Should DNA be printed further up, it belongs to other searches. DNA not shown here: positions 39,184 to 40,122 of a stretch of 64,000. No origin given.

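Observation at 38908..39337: Relic of an H4MPT-pathway formyltransferase (Ftr/FhcD) in an Acidobacteriota-like genome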

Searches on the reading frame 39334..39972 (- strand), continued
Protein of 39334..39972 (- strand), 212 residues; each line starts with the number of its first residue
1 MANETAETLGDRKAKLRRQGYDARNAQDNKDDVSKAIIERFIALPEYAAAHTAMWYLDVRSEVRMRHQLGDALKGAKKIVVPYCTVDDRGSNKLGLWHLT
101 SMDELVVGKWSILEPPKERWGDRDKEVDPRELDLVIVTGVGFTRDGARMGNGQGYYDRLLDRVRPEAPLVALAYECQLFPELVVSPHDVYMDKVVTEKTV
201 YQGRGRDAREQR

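Call 34: find_homologous_proteins(query=L009:2548-3480:+, max_evalue=1e-30)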
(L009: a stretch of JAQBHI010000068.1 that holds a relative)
Query L009:2548-3480:+ (310 aa): 7998 proteins with E <= 1e-30 among 8000 candidates; the best 120 are listed.
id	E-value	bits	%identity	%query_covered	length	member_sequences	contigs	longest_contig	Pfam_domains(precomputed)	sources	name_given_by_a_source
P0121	2.6e-180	616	89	100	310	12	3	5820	PF01913.24,PF02741.21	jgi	jgi:formylmethanofuran--tetrahydromethanopterin N-formyltransferase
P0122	7.1e-179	611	90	99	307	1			PF01913.24,PF02741.21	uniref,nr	uniref:Formylmethanofuran--tetrahydromethanopterin formyltransferase n=1 Tax=uncultured bacterium BA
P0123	1.2e-178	610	90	99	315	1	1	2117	PF01913.24,PF02741.21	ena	-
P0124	3.5e-178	609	89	99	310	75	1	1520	PF01913.24,PF02741.21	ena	-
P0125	4.9e-177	605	88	100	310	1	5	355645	PF01913.24,PF02741.21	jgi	jgi:formylmethanofuran--tetrahydromethanopterin N-formyltransferase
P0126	6.7e-177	605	91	97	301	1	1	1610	PF01913.24,PF02741.21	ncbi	-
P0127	3.4e-176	602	90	97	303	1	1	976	PF01913.24,PF02741.21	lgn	-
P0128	9.0e-176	601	89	99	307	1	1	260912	PF01913.24,PF02741.21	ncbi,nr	ncbi:MAG TPA: formylmethanofuran--tetrahydromethanopterin N-formyltransferase [Candidatus Polarisedi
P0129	2.3e-175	600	89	97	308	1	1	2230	PF01913.24,PF02741.21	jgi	jgi:formylmethanofuran--tetrahydromethanopterin N-formyltransferase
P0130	2.9e-175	599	90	97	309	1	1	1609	PF01913.24,PF02741.21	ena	-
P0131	4.5e-175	599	89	99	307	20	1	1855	PF01913.24,PF02741.21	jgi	jgi:formylmethanofuran--tetrahydromethanopterin N-formyltransferase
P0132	6.2e-175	598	89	97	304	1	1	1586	PF01913.24,PF02741.21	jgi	-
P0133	1.1e-174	598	88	99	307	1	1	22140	PF01913.24,PF02741.21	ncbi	-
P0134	6.3e-174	595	89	97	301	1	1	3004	PF01913.24,PF02741.21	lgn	-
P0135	4.8e-173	592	88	98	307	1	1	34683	PF01913.24,PF02741.21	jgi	jgi:formylmethanofuran--tetrahydromethanopterin N-formyltransferase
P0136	7.0e-172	588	88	97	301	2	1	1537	PF01913.24,PF02741.21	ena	-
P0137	7.1e-172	588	88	99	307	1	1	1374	PF01913.24,PF02741.21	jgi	-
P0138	9.5e-172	588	85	100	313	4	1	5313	PF01913.24,PF02741.21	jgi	jgi:formylmethanofuran--tetrahydromethanopterin N-formyltransferase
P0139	1.1e-171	588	87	98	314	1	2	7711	PF01913.24,PF02741.21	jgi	jgi:formylmethanofuran--tetrahydromethanopterin N-formyltransferase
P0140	2.2e-171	587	87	96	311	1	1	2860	PF01913.24,PF02741.21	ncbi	-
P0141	2.4e-171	587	86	97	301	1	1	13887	PF01913.24,PF02741.21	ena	-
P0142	3.0e-171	586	87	98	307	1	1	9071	PF01913.24,PF02741.21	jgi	jgi:formylmethanofuran--tetrahydromethanopterin N-formyltransferase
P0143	4.3e-171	586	87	99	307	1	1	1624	PF01913.24,PF02741.21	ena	-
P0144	7.2e-171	585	87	97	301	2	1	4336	PF01913.24,PF02741.21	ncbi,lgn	-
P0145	2.4e-170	583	87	99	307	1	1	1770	PF01913.24,PF02741.21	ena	-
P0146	2.7e-170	583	85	100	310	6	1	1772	PF01913.24,PF02741.21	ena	-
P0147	2.9e-170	583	88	96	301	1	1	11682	PF01913.24,PF02741.21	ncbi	ncbi:MAG: formylmethanofuran--tetrahydromethanopterin N-formyltransferase [Candidatus Polarisediment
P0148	3.5e-170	583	85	100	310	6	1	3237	PF01913.24,PF02741.21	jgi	jgi:formylmethanofuran--tetrahydromethanopterin N-formyltransferase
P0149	3.7e-170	583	86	97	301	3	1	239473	PF01913.24,PF02741.21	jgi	jgi:formylmethanofuran--tetrahydromethanopterin N-formyltransferase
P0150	4.2e-170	582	86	100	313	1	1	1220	PF01913.24,PF02741.21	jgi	jgi:formylmethanofuran--tetrahydromethanopterin N-formyltransferase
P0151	4.7e-170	582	84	100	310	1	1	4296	PF01913.24,PF02741.21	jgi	jgi:formylmethanofuran--tetrahydromethanopterin N-formyltransferase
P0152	8.3e-170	581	86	100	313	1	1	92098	PF01913.24,PF02741.21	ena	-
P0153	1.4e-169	581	85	100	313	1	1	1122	PF01913.24,PF02741.21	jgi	jgi:formylmethanofuran--tetrahydromethanopterin N-formyltransferase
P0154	1.9e-169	580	86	100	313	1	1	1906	PF01913.24,PF02741.21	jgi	jgi:formylmethanofuran--tetrahydromethanopterin N-formyltransferase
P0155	2.5e-169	580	87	97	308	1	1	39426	PF01913.24,PF02741.21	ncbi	-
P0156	3.0e-169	580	87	96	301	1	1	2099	PF01913.24,PF02741.21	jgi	jgi:formylmethanofuran--tetrahydromethanopterin N-formyltransferase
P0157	3.6e-169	579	86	98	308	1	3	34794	PF01913.24,PF02741.21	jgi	jgi:formylmethanofuran--tetrahydromethanopterin N-formyltransferase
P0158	7.4e-169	578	87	97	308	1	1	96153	PF01913.24,PF02741.21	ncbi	-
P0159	8.2e-169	578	84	100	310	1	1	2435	PF01913.24,PF02741.21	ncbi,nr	ncbi:MAG TPA: formylmethanofuran--tetrahydromethanopterin N-formyltransferase [Candidatus Polarisedi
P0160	9.9e-169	578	85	98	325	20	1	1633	PF01913.24,PF02741.21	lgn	-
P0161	4.3e-168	576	87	96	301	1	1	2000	PF01913.24,PF02741.21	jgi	jgi:formylmethanofuran--tetrahydromethanopterin N-formyltransferase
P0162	1.2e-167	574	86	97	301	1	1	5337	PF01913.24,PF02741.21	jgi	jgi:formylmethanofuran--tetrahydromethanopterin N-formyltransferase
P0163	2.0e-167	574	85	97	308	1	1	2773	PF01913.24,PF02741.21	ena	-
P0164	2.3e-167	573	85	97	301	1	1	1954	PF01913.24,PF02741.21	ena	-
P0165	1.5e-166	571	84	97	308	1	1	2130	PF01913.24,PF02741.21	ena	-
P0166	2.3e-166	570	85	97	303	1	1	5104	PF01913.24,PF02741.21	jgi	jgi:formylmethanofuran--tetrahydromethanopterin N-formyltransferase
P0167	5.5e-166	569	85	97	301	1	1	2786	PF01913.24,PF02741.21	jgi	jgi:formylmethanofuran--tetrahydromethanopterin N-formyltransferase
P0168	6.5e-166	569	84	97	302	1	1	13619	PF01913.24,PF02741.21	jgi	jgi:formylmethanofuran--tetrahydromethanopterin N-formyltransferase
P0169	7.4e-166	569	85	97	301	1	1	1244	PF01913.24,PF02741.21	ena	-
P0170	1.6e-165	567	86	96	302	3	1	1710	PF01913.24,PF02741.21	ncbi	-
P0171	3.6e-165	566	84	97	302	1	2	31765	PF01913.24,PF02741.21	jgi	jgi:formylmethanofuran--tetrahydromethanopterin N-formyltransferase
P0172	4.3e-165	566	85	96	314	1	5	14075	PF01913.24,PF02741.21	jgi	jgi:formylmethanofuran--tetrahydromethanopterin N-formyltransferase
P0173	5.8e-165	566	83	98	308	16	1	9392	PF01913.24,PF02741.21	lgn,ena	-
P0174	1.5e-163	561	84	97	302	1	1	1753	PF01913.24,PF02741.21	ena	-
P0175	2.4e-163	560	84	97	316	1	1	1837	PF01913.24,PF02741.21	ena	-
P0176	4.1e-163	560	84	96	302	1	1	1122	PF01913.24,PF02741.21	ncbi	-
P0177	8.8e-163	558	83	97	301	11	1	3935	PF01913.24,PF02741.21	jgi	-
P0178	1.0e-162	558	82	98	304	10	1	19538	PF01913.24,PF02741.21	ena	-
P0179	1.4e-162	558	84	97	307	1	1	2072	PF01913.24,PF02741.21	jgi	jgi:formylmethanofuran--tetrahydromethanopterin N-formyltransferase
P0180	3.5e-162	556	84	95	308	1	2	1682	PF01913.24,PF02741.21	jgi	jgi:formylmethanofuran--tetrahydromethanopterin N-formyltransferase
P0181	6.6e-162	556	83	97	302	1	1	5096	PF01913.24,PF02741.21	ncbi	-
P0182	1.2e-161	555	83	97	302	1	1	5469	PF01913.24,PF02741.21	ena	-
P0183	1.9e-161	554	82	96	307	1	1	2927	PF01913.24,PF02741.21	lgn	-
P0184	2.4e-161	554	83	97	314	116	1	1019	PF01913.24,PF02741.21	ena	-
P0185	2.7e-161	554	83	97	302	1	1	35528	PF01913.24,PF02741.21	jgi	jgi:formylmethanofuran--tetrahydromethanopterin N-formyltransferase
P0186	3.4e-161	553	81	96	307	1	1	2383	PF01913.24,PF02741.21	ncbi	-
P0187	4.0e-161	553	80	99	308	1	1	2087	PF01913.24,PF02741.21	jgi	-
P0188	5.3e-161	553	83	96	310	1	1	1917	PF01913.24,PF02741.21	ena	-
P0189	5.4e-161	553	83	96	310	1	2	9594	PF01913.24,PF02741.21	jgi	jgi:formylmethanofuran--tetrahydromethanopterin N-formyltransferase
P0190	6.9e-161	552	81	99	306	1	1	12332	PF01913.24,PF02741.21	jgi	jgi:formylmethanofuran--tetrahydromethanopterin N-formyltransferase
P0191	8.0e-161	552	82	96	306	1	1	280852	PF01913.24,PF02741.21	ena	-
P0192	8.4e-161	552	84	96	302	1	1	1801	PF01913.24,PF02741.21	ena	-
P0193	8.8e-161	552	83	96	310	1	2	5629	PF01913.24,PF02741.21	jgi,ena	-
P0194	9.0e-161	552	82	96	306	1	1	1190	PF01913.24,PF02741.21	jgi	jgi:formylmethanofuran--tetrahydromethanopterin N-formyltransferase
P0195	1.1e-160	551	81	99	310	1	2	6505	PF01913.24,PF02741.21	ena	-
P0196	1.3e-160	551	83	96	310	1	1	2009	PF01913.24,PF02741.21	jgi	-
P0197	1.3e-160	551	82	97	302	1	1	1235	PF01913.24,PF02741.21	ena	-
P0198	1.4e-160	551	83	95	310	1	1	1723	PF01913.24,PF02741.21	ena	-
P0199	1.6e-160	551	83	95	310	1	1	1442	PF01913.24,PF02741.21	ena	-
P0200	2.3e-160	550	82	96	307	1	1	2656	PF01913.24,PF02741.21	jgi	-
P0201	2.3e-160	550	83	96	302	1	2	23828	PF01913.24,PF02741.21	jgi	jgi:formylmethanofuran--tetrahydromethanopterin N-formyltransferase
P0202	2.4e-160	550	80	99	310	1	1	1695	PF01913.24,PF02741.21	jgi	-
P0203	2.9e-160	550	84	96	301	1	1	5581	PF01913.24,PF02741.21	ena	-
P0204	3.0e-160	550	83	95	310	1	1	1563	PF01913.24,PF02741.21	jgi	-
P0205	3.1e-160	550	84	96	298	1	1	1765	PF01913.24,PF02741.21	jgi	-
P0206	5.8e-160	549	81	97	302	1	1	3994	PF01913.24,PF02741.21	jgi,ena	-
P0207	6.4e-160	549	81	99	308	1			PF01913.24,PF02741.21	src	-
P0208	6.9e-160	549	82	96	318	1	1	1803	PF01913.24,PF02741.21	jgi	jgi:formylmethanofuran--tetrahydromethanopterin N-formyltransferase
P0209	7.7e-160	549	81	97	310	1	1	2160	PF01913.24,PF02741.21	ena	-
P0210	8.5e-160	549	83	95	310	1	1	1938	PF01913.24,PF02741.21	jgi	jgi:formylmethanofuran--tetrahydromethanopterin N-formyltransferase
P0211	1.0e-159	548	82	96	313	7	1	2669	PF01913.24,PF02741.21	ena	-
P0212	1.1e-159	548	82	96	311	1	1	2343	PF01913.24,PF02741.21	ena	-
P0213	1.2e-159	548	78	99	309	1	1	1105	PF01913.24,PF02741.21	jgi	jgi:formylmethanofuran--tetrahydromethanopterin N-formyltransferase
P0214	1.5e-159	548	82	97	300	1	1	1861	PF01913.24,PF02741.21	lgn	-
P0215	1.5e-159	548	80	98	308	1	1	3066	PF01913.24,PF02741.21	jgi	jgi:formylmethanofuran--tetrahydromethanopterin N-formyltransferase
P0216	1.5e-159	548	82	96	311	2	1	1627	PF01913.24,PF02741.21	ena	-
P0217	1.5e-159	548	82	99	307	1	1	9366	PF01913.24,PF02741.21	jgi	jgi:formylmethanofuran--tetrahydromethanopterin N-formyltransferase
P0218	1.7e-159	548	82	96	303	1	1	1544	PF01913.24,PF02741.21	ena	-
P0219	2.1e-159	547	82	95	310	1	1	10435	PF01913.24,PF02741.21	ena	-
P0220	2.2e-159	547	82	96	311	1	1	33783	PF01913.24,PF02741.21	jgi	jgi:formylmethanofuran--tetrahydromethanopterin N-formyltransferase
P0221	2.2e-159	547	84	95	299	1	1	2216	PF01913.24,PF02741.21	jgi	jgi:formylmethanofuran--tetrahydromethanopterin N-formyltransferase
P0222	2.3e-159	547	81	97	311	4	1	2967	PF01913.24,PF02741.21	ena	-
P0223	2.5e-159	547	82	96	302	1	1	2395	PF01913.24,PF02741.21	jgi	jgi:formylmethanofuran--tetrahydromethanopterin N-formyltransferase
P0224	2.8e-159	547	82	96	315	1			PF01913.24,PF02741.21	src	-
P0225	3.0e-159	547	83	95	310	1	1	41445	PF01913.24,PF02741.21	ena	-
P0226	3.8e-159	546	81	96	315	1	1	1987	PF01913.24,PF02741.21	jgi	jgi:formylmethanofuran--tetrahydromethanopterin N-formyltransferase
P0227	4.1e-159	546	80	96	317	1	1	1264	PF01913.24,PF02741.21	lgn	-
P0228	4.4e-159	546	82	95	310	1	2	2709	PF01913.24,PF02741.21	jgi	jgi:formylmethanofuran--tetrahydromethanopterin N-formyltransferase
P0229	4.5e-159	546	81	97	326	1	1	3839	PF01913.24,PF02741.21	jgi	jgi:formylmethanofuran--tetrahydromethanopterin N-formyltransferase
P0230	4.6e-159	546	82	96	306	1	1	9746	PF01913.24,PF02741.21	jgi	jgi:formylmethanofuran--tetrahydromethanopterin N-formyltransferase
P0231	5.5e-159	546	81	96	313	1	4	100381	PF01913.24,PF02741.21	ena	-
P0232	5.7e-159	546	82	96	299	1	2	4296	PF01913.24,PF02741.21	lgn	-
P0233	7.9e-159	545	81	96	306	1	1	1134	PF01913.24,PF02741.21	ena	-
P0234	8.0e-159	545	82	96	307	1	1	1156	PF01913.24,PF02741.21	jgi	jgi:formylmethanofuran--tetrahydromethanopterin N-formyltransferase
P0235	8.1e-159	545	80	97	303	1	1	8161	PF01913.24,PF02741.21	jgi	jgi:formylmethanofuran--tetrahydromethanopterin N-formyltransferase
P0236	9.1e-159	545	81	96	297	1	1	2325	PF01913.24,PF02741.21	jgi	jgi:formylmethanofuran--tetrahydromethanopterin N-formyltransferase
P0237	9.2e-159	545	82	95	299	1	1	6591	PF01913.24,PF02741.21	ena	-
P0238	9.9e-159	545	80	97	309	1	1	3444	PF01913.24,PF02741.21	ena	-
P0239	1.2e-158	545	81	97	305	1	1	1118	PF01913.24,PF02741.21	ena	-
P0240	1.2e-158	545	83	95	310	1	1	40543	PF01913.24,PF02741.21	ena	-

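Call 40: search_solved_structures(query=L006:10624-11553:+, max_evalue=0.001, show_alignments=2)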
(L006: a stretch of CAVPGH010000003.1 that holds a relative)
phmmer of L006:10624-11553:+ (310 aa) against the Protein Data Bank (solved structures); distinct sequences matched with E-value up to 0.001: 4.
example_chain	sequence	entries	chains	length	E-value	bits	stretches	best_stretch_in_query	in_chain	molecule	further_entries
1m5h_A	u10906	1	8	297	4.5e-68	232.7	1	7-301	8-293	Formylmethanofuran--tetrahydromethanopterin formyltransferase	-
1m5s_A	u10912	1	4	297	7.4e-66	225.5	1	7-302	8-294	Formylmethanofuran--tetrahydromethanopterin formyltransferase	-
1ftr_A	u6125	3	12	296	8.9e-66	225.2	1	7-302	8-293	FORMYLMETHANOFURAN:TETRAHYDROMETHANOPTERIN FORMYLTRANSFERASE | Formylmethanofuran--tetrahydromethanopterin formyltransferase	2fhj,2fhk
6s6y_D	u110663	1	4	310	1.7e-51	178.3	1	6-302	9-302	Formylmethanofuran--tetrahydromethanopterin formyltransferase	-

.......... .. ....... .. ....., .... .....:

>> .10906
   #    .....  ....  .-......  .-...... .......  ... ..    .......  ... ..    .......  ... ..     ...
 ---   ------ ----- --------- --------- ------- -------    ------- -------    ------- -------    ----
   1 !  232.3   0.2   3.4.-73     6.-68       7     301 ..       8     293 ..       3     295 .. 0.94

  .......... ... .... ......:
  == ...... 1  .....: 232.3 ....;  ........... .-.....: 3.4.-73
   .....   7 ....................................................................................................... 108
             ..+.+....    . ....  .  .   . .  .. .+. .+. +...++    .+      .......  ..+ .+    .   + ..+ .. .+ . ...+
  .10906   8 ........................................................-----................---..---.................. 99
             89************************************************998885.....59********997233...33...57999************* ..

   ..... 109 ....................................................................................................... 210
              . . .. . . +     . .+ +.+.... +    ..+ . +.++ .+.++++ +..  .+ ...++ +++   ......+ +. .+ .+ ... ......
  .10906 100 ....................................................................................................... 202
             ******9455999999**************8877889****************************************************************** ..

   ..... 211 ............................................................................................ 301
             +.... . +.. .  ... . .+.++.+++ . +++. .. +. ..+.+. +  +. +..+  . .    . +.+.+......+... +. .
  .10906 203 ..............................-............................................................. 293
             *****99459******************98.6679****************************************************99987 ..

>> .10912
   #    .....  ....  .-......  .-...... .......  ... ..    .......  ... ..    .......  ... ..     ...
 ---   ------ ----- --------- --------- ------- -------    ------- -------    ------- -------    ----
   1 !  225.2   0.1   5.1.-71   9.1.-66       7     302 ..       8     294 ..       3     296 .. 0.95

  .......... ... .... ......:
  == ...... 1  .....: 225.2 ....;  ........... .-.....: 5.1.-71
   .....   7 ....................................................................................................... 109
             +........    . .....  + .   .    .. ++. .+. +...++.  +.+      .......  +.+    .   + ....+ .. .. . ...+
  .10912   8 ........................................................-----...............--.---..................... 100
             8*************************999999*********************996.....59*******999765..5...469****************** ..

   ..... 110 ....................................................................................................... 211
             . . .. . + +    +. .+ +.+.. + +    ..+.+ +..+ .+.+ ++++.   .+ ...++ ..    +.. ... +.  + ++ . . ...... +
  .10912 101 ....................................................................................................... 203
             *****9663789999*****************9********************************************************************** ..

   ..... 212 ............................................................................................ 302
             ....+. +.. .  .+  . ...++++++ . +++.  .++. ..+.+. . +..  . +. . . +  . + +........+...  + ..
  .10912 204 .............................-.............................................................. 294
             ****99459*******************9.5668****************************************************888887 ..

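Call 41: search_solved_structures(query=L009:2548-3480:+, max_evalue=0.001)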
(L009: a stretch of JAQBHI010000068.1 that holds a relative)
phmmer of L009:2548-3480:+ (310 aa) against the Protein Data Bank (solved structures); distinct sequences matched with E-value up to 0.001: 4.
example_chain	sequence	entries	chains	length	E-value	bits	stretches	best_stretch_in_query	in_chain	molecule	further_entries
1ftr_A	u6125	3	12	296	6.4e-102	343.8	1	10-306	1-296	FORMYLMETHANOFURAN:TETRAHYDROMETHANOPTERIN FORMYLTRANSFERASE | Formylmethanofuran--tetrahydromethanopterin formyltransferase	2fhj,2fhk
6s6y_D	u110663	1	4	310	3.2e-94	318.5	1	13-307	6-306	Formylmethanofuran--tetrahydromethanopterin formyltransferase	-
1m5s_A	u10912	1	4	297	1.8e-93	316.1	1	10-306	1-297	Formylmethanofuran--tetrahydromethanopterin formyltransferase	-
1m5h_A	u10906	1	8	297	3.9e-91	308.4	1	11-306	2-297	Formylmethanofuran--tetrahydromethanopterin formyltransferase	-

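Call 45: search_protein_families(library=ncbifam, proteins=[window:39334-39972:-, L006:10624-11553:+, L009:2548-3480:+, L006:8639-9121:-], max_evalue=0.001)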
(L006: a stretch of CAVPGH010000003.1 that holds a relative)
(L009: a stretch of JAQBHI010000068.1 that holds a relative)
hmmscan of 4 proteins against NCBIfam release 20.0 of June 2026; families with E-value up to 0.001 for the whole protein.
window:39334-39972:- (212 aa): 2 families
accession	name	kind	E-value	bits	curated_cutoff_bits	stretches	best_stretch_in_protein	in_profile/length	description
TIGR02727.1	MTHFS_bact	equivalog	4.4e-35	121.2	84.9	1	13-197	1-182/182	5-formyltetrahydrofolate cyclo-ligase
NF007661.0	PRK10333.1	equivalog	2.4e-13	50.3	343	1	26-201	26-196/198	5-formyltetrahydrofolate cyclo-ligase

L006:10624-11553:+ (310 aa): 2 families
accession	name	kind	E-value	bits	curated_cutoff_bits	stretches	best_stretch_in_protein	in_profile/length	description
NF002554.0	PRK02114.1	subfamily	9.1e-100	333.9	297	1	4-302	5-293/297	formylmethanofuran--tetrahydromethanopterin N-formyltransferase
TIGR03119.1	one_C_fhcD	equivalog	4.8e-93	311.8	292.6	1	7-302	1-286/288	formylmethanofuran--tetrahydromethanopterin N-formyltransferase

L009:2548-3480:+ (310 aa): 2 families
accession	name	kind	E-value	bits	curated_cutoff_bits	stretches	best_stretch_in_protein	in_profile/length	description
NF002554.0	PRK02114.1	subfamily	9.9e-130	432.3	297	1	10-306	1-296/297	formylmethanofuran--tetrahydromethanopterin N-formyltransferase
TIGR03119.1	one_C_fhcD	equivalog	2.7e-129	430.7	292.6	1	17-305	1-288/288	formylmethanofuran--tetrahydromethanopterin N-formyltransferase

L006:8639-9121:- (160 aa): 2 families
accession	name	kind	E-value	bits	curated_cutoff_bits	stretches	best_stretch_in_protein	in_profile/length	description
TIGR02656.1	cyanin_plasto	equivalog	0.00017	21.9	87.85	0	33-148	1-98/99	plastocyanin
NF051440.1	CuResCopIPSEAE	equivalog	0.00062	19.6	280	0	113-149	146-179/180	copper-resistant cuproprotein CopI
